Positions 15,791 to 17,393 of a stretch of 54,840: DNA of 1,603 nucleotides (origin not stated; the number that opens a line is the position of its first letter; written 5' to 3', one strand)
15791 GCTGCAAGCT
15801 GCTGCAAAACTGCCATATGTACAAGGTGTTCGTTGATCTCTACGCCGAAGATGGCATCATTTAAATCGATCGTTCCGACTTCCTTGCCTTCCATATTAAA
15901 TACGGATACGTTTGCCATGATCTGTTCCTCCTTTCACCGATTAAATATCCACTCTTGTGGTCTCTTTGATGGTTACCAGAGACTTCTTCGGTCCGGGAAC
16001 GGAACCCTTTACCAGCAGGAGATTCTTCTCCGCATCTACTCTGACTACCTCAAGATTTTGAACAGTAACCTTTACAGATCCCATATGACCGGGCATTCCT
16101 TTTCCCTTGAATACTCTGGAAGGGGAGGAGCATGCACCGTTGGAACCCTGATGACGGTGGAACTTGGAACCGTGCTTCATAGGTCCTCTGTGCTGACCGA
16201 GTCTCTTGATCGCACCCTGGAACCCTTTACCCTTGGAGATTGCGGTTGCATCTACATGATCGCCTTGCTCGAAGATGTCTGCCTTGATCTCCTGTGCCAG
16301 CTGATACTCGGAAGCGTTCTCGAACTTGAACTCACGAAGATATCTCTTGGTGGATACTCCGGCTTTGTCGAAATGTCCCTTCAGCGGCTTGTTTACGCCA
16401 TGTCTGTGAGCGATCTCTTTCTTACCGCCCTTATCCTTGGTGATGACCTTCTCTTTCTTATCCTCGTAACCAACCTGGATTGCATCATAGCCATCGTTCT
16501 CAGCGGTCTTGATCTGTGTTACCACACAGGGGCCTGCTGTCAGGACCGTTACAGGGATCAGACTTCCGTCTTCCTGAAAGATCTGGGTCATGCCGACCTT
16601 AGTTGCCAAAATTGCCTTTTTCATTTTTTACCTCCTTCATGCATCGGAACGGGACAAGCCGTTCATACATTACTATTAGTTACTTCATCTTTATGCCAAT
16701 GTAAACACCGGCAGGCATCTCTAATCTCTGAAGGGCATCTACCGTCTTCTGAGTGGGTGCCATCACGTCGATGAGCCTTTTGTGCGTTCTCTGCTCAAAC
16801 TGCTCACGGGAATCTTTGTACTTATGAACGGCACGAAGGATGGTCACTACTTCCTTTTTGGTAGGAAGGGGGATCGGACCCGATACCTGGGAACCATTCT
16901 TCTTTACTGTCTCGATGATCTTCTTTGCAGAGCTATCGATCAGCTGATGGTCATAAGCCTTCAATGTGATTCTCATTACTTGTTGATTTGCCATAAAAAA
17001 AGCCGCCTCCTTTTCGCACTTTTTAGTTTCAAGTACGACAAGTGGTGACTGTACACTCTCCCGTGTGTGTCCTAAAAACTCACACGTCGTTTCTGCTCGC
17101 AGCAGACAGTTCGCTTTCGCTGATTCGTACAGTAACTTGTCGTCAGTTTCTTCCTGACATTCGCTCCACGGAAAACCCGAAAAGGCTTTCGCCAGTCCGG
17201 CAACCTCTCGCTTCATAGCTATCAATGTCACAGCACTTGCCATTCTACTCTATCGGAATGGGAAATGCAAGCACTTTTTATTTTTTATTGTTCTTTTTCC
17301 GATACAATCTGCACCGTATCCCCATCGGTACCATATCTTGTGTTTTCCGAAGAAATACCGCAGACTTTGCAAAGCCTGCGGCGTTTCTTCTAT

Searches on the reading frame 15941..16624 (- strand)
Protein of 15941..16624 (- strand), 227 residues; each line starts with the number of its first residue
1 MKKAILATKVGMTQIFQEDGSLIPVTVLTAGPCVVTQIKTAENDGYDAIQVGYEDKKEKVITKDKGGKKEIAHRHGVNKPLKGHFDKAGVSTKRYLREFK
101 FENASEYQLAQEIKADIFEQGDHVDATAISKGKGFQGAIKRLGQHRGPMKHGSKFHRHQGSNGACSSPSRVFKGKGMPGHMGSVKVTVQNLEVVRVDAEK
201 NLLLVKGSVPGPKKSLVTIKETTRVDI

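Call 9: search_protein_families(library=pfam, proteins=[window:15941-16624:-], max_evalue=0.001)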
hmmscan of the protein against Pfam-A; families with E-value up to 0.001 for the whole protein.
window:15941-16624:- (227 aa): 1 family
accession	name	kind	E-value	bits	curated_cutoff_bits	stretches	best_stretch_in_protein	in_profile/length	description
PF00297.29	Ribosomal_L3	-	6.2e-19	68.7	22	1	101-199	195-291/369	Ribosomal protein L3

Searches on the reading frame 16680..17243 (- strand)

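Call 9: search_protein_families(library=pfam, proteins=[window:16680-17243:-], max_evalue=0.001)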
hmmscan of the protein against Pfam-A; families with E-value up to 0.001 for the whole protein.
window:16680-17243:- (187 aa): 1 family
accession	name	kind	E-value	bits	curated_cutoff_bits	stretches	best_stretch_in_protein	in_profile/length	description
PF00338.27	Ribosomal_S10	-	2.4e-33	114.7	21.2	1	91-185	1-98/98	Ribosomal protein S10p/S20e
